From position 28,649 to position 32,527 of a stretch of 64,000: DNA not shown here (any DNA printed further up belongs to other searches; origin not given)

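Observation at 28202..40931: Module of five or six fibre genes sharing one N-terminal anchor domain but different distal domains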

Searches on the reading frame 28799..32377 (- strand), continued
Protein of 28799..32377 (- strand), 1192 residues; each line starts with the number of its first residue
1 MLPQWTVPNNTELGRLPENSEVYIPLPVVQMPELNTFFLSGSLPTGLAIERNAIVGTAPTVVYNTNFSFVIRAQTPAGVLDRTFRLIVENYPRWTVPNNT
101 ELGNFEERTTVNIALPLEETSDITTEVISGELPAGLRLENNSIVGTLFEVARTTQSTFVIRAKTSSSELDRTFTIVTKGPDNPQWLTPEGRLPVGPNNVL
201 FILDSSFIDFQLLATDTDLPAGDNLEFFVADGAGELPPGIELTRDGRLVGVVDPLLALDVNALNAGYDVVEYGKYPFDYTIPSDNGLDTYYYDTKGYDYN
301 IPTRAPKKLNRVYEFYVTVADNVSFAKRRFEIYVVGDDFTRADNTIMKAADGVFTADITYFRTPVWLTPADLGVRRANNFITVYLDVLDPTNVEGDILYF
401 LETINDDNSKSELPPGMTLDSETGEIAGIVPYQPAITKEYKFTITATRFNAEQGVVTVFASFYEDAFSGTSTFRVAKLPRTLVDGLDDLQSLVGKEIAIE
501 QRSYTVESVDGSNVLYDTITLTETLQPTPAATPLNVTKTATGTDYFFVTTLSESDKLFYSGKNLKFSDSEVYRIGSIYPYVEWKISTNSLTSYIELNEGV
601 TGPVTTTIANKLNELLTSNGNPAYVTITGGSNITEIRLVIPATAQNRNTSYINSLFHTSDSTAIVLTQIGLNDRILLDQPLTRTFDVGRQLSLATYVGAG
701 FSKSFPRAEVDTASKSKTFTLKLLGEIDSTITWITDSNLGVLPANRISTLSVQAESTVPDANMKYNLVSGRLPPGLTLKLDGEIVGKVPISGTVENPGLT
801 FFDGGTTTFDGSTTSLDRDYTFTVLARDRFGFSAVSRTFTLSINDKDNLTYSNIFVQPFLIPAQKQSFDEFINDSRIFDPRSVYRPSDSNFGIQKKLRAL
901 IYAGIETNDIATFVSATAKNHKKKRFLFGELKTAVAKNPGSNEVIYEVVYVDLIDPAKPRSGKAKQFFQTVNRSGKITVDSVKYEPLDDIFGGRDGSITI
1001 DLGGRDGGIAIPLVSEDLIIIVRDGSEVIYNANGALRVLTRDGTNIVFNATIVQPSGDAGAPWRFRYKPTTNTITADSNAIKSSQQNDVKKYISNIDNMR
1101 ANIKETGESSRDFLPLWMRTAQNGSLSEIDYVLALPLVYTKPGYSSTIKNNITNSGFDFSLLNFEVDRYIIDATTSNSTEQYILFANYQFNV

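Call 46: get_annotated_region(hit=H87, flank=12000)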
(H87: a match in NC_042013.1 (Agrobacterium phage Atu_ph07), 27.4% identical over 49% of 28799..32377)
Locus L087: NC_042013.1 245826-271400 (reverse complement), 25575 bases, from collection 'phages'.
description: Agrobacterium phage Atu_ph07, complete genome.
organism: Agrobacterium phage Atu_ph07 (NCBI taxid 2024264)
taxonomy: Viruses; Duplodnaviria; Heunggongvirae; Uroviricota; Caudoviricetes; Polybotosvirus; Polybotosvirus Atuph07
host: Agrobacterium tumefaciens C58; source: -; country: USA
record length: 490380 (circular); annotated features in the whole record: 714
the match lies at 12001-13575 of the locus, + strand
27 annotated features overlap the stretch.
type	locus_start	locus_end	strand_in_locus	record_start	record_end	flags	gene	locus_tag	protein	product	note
CDS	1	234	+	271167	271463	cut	-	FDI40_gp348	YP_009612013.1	hypothetical protein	-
CDS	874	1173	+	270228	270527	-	-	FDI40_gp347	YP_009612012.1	hypothetical protein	-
CDS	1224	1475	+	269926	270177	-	-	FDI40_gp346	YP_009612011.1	hypothetical protein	-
CDS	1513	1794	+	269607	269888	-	-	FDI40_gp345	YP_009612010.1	hypothetical protein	-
CDS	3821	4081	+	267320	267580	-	-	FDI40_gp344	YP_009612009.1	hypothetical protein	-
CDS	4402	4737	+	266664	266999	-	-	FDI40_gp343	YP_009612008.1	hypothetical protein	-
CDS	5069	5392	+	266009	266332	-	-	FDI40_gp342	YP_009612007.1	hypothetical protein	-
CDS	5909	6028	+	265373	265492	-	-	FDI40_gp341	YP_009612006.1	hypothetical protein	-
CDS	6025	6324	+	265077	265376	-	-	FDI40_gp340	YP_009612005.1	hypothetical protein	-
CDS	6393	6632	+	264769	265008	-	-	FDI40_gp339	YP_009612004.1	hypothetical protein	-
CDS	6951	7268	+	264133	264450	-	-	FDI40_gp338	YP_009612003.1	hypothetical protein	-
CDS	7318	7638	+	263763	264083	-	-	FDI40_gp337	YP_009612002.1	hypothetical protein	-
CDS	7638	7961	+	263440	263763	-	-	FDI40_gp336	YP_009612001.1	hypothetical protein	-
CDS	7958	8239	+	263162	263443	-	-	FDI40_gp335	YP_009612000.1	hypothetical protein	-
CDS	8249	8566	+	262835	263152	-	-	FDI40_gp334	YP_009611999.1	hypothetical protein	-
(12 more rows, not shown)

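Call 59: predict_structure(alignment_id=A2)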
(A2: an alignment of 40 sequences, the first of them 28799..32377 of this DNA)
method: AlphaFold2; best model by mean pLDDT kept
length: 1192 residues; sequences in the alignment: 40
mean_pLDDT: 73.8   pTM: 0.38
mean pLDDT of the five models: 73.8, 73.1, 73.0, 70.6, 67.8
residues with pLDDT >= 90: 174; 70-90: 650; 50-70: 179; < 50: 189
segments of 3 or more residues with pLDDT < 50: 256-308, 339-360, 801-813, 969-1014, 1051-1088, 1177-1180, 1186-1192
pLDDT, mean of each block of 10 residues (from residue 1): 81 83 87 87 87 86 82 90 87 80 85 86 84 87 86 84 80 82 82 67 68 82 82 80 85 53 32 32 39 40 43 86 83 65 37 40 69 78 76 70 77 84 84 72 81 69 88 81 60 83 86 86 89 92 93 89 86 92 88 85 83 88 87 89 89 88 88 93 90 88 68 77 69 87 79 81 86 85 82 61 40 60 85 82 75 83 86 89 82 85 82 70 75 84 86 79 59 37 32 40 39 49 52 55 54 39 36 28 38 73 84 82 59 88 91 87 77 62 45 27
secondary structure, 60 per line:
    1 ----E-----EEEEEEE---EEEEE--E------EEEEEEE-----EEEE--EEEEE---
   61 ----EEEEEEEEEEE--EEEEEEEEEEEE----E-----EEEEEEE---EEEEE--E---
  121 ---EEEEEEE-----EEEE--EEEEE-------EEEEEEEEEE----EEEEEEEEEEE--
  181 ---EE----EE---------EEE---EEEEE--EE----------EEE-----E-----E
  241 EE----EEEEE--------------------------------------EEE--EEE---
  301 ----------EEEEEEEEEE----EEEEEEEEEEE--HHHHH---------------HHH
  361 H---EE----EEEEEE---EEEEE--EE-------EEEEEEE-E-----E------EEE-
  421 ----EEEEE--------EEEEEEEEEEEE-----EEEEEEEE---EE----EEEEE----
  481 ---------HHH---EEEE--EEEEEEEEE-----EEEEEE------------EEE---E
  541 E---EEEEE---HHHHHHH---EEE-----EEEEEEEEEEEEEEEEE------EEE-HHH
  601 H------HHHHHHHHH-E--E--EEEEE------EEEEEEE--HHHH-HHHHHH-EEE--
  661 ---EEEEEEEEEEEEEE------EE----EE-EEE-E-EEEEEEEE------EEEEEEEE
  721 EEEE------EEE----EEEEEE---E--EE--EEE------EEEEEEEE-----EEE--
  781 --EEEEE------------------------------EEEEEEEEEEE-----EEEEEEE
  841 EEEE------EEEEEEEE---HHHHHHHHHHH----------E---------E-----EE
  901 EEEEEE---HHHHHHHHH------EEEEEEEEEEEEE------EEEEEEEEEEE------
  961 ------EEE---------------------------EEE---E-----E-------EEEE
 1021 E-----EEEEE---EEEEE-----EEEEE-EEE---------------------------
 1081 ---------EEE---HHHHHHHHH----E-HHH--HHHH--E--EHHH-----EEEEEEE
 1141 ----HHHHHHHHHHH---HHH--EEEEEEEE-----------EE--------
elements in order (helices of 4 or more, strands of 3 or more residues): E11-17 E21-25 E35-41 E47-50 E53-57 E65-75 E78-89 E100-106 E110-114 E124-130 E136-139 E142-146 E154-163 E168-178 E201-203 E207-211 E226-228 E240-242 E247-251 E290-292 E295-297 E311-320 E325-335 H338-342 H358-361 E371-376 E380-384 E396-402 E417-419 E425-429 E438-449 E455-462 E472-476 E496-499 E502-510 E516-521 E534-536 E545-549 H553-559 E563-565 E571-587 E594-596 H598-601 H608-616 E624-628 E635-641 H644-647 H649-654 E656-658 E664-677 E693-695 E699-706 E713-724 E731-733 E738-743 E754-756 E763-770 E776-778 E783-787 E818-828 E834-844 E851-858 H862-872 E899-906 H910-918 E925-937 E944-954 E967-969 E997-999 E1017-1021 E1027-1031 E1035-1039 E1045-1049 E1051-1053 E1090-1092 H1096-1104 H1116-1119 E1134-1140 H1145-1155 E1164-1171

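Call 62: fold_search(model_id=the predicted structure, library=pdb)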
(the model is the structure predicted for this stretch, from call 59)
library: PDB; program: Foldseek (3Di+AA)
matches with E <= 10: 1632; with E <= 0.001: 573
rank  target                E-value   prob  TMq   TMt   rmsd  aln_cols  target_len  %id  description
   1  6e6b_A                5.8e-17  1.00  0.11  0.17  65.3       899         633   11  Crystal structure of the Protocadherin GammaB4 extracellular domain (released 2019-04-10)
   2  6vg4_A                1.1e-16  1.00  0.12  0.18  63.6       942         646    9  Human protocadherin 10 ectodomain (released 2020-03-11)
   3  6e6b_B                2.7e-16  1.00  0.10  0.15  64.9       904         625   11  Crystal structure of the Protocadherin GammaB4 extracellular domain (released 2019-04-10)
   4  8k3j_A                6.0e-16  1.00  0.09  0.15  41.4       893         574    8  Structure of human CNTN2 immunoglobulin domains 1-6 homo-dimer (released 2024-07-17)
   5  3dmk_A                8.0e-16  1.00  0.09  0.12  39.1      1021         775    8  Crystal structure of Down Syndrome Cell Adhesion Molecule (DSCAM) isoform 1.30.30, N-terminal eight Ig domains (released 2008-10-07)
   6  3b43                  1.1e-15  1.00  0.11  0.21  50.2       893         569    7  I-band fragment I65-I70 from titin (released 2008-01-22)
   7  9ba4_A                1.1e-15  1.00  0.10  0.12  54.2      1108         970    8  Full-length cross-linked Contactin 2 (CNTN2) (released 2024-07-17)
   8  6vg1_A                1.2e-15  1.00  0.11  0.16  66.3       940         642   10  xenopus protocadherin 8.1 EC1-6 (released 2020-03-11)
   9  6vg1_B                1.4e-15  1.00  0.11  0.17  65.6       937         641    9  xenopus protocadherin 8.1 EC1-6 (released 2020-03-11)
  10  8k53_A                2.3e-15  1.00  0.09  0.12  43.9       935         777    8  Structure of the Dimeric Human CNTN2 Ig 1-6-FNIII 1-2 Domain in an Asymmetric State (released 2023-12-06)
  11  7ok5_A                2.7e-15  1.00  0.12  0.21  26.4       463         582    9  Crystal structure of mouse neurofascin 155 immunoglobulin domains (released 2022-12-14)
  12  7ol2_A                5.9e-15  1.00  0.09  0.16  39.1       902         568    8  Crystal structure of mouse contactin 1 immunoglobulin domains (released 2022-12-14)
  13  6iaa_A                1.0e-14  1.00  0.17  0.22  29.4       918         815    8  hRobo2 ectodomain (released 2019-03-13)
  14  8k53_B                1.0e-14  1.00  0.09  0.15  40.7       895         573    8  Structure of the Dimeric Human CNTN2 Ig 1-6-FNIII 1-2 Domain in an Asymmetric State (released 2023-12-06)
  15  7ok5_B                1.6e-14  1.00  0.12  0.21  25.1       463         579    8  Crystal structure of mouse neurofascin 155 immunoglobulin domains (released 2022-12-14)
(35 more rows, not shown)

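Call 97: fold_search(model_id=the predicted structure, library=viral)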
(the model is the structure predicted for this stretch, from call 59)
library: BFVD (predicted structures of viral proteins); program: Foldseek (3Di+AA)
matches with E <= 10: 678; with E <= 0.001: 191
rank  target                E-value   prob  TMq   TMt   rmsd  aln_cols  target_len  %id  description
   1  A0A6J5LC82            1.7e-52  1.00  0.27  0.29  38.5      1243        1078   19  Ig [uncultured Caudovirales phage]
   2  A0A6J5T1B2            6.6e-46  1.00  0.25  0.33  31.8      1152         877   19  Uncharacterized protein [uncultured Caudovirales phage]
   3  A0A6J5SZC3            1.2e-27  1.00  0.23  0.40  34.3      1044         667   16  Ig [uncultured Caudovirales phage]
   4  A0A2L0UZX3            5.7e-26  1.00  0.15  0.14  25.9      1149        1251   15  Extracellular serine proteinase [Agrobacterium phage Atu_ph07]
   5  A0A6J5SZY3            1.2e-25  1.00  0.13  0.13  30.5      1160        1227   13  Ig [uncultured Caudovirales phage]
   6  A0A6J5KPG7            4.5e-23  1.00  0.11  0.15  41.4       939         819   15  Ig [uncultured Caudovirales phage]
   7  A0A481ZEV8            6.2e-21  1.00  0.14  0.15  32.3      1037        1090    8  Putative Ig domain protein [Pithovirus LCPAC404]
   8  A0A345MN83            7.4e-20  1.00  0.20  0.32  30.9      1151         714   12  (no name in the UniProt tables at hand)
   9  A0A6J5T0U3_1          1.8e-19  1.00  0.12  0.15  61.7      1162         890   12  Ig [uncultured Caudovirales phage]
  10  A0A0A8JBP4            2.9e-16  1.00  0.20  0.29  30.2       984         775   11  Uncharacterized protein [Klebsiella phage K64-1]
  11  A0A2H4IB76            7.0e-16  1.00  0.09  0.08  30.5      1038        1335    9  Putative major tail protein [Erwinia phage vB_EamM_Y3]
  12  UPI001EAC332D         1.2e-15  1.00  0.09  0.09  31.1      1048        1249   10  (no name look-up for this kind of identifier)
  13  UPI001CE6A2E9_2       2.7e-15  1.00  0.09  0.09  55.5      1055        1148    9  (no name look-up for this kind of identifier)
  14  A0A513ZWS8            4.9e-15  1.00  0.13  0.20  41.3       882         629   10  Major tail protein [Salmonella phage SE13]
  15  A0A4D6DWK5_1          1.0e-14  1.00  0.10  0.11  30.0      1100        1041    8  Uncharacterized protein [Edwardsiella phage pEt-SU]
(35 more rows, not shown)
